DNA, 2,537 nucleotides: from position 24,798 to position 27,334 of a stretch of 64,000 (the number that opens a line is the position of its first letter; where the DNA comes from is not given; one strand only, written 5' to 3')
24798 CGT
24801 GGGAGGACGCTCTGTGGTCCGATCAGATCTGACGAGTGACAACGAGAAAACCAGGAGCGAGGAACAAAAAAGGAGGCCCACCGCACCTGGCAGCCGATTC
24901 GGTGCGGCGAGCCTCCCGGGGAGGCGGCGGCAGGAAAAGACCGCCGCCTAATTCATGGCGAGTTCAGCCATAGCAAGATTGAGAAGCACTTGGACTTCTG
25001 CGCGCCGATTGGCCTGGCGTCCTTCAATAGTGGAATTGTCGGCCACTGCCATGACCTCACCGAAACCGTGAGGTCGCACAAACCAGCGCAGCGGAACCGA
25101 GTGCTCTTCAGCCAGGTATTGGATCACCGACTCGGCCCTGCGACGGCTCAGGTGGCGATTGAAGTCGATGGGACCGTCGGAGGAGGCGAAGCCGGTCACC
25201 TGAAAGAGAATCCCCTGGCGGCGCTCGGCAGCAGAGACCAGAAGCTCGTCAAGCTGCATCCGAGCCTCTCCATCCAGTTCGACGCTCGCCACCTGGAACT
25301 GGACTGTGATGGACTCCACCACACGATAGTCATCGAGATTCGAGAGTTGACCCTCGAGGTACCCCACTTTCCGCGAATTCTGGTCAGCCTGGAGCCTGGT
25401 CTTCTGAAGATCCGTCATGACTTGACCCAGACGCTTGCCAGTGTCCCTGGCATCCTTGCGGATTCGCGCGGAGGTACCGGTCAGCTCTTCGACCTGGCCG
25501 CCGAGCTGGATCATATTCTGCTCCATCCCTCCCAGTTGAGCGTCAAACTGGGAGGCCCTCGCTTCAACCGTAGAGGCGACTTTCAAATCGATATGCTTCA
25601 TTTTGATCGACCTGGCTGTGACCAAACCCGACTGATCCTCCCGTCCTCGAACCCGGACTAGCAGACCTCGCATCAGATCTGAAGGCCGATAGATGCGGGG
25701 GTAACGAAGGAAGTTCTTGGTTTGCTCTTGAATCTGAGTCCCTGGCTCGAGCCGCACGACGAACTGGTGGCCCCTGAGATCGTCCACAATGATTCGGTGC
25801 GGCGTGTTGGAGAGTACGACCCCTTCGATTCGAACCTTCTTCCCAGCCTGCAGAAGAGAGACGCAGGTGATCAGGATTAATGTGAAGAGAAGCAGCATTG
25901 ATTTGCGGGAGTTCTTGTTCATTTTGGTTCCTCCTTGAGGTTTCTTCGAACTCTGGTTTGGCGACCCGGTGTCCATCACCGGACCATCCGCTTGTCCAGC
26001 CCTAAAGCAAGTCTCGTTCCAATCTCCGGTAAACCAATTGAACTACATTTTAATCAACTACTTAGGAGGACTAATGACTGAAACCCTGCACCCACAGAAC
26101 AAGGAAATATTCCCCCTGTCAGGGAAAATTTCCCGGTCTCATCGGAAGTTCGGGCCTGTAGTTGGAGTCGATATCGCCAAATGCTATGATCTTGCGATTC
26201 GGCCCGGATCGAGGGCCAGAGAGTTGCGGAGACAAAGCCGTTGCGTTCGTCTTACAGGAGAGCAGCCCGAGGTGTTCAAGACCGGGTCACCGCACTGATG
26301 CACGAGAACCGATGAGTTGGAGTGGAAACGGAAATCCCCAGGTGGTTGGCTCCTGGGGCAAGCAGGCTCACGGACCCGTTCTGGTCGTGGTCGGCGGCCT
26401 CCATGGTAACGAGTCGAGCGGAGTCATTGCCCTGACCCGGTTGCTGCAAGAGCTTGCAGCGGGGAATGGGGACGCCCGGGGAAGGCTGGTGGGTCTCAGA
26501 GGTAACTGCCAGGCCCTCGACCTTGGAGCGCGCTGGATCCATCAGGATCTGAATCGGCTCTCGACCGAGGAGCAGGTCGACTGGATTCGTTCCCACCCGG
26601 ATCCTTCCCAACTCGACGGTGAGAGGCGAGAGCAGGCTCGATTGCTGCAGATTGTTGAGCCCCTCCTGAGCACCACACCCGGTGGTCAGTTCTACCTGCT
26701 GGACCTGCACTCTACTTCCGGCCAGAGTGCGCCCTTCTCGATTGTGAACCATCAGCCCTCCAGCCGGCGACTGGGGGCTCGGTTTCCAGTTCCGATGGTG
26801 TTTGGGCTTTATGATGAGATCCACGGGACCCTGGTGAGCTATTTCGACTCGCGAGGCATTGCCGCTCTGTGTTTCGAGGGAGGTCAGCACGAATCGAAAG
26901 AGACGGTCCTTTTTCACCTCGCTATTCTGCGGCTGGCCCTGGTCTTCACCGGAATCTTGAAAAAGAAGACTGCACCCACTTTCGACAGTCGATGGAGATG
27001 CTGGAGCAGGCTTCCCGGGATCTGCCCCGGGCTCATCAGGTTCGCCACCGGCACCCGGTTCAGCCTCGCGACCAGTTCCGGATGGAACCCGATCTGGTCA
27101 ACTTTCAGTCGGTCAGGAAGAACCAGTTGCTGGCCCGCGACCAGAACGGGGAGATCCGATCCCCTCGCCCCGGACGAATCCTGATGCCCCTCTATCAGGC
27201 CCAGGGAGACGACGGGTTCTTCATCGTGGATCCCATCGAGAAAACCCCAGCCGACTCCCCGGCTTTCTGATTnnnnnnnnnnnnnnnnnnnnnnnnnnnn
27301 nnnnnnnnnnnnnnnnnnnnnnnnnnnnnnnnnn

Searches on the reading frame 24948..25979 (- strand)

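Call 10: search_protein_families(library=pfam, proteins=[window:24948-25979:-], max_evalue=0.01)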
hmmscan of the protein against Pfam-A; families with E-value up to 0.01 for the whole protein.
window:24948-25979:- (343 aa): 2 families
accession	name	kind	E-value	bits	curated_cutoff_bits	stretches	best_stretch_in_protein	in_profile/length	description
PF00691.25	OmpA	-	3e-10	40.7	27.2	1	228-325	2-98/98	OmpA family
PF18914.6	DUF5666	-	0.00052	20.7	27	0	53-126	2-60/60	Domain of unknown function (DUF5666)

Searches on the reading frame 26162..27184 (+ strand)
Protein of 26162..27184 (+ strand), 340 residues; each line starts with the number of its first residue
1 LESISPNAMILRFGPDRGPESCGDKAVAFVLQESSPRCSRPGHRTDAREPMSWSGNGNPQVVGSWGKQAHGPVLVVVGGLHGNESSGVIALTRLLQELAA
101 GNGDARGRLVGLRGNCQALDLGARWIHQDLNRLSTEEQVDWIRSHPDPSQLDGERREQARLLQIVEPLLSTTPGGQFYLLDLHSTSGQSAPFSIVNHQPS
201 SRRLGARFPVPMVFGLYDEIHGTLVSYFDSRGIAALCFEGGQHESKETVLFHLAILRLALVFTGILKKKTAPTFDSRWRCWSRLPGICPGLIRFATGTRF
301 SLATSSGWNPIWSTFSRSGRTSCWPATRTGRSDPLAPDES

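Call 10: search_protein_families(library=pfam, proteins=[window:26162-27184:+], max_evalue=0.01)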
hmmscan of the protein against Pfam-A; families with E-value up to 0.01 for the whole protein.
window:26162-27184:+ (340 aa): 1 family
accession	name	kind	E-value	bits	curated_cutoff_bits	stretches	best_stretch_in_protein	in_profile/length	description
PF24827.1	AstE_AspA_cat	-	5.4e-18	65.7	25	1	71-241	2-168/192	Succinylglutamate desuccinylase/Aspartoacylase catalytic domain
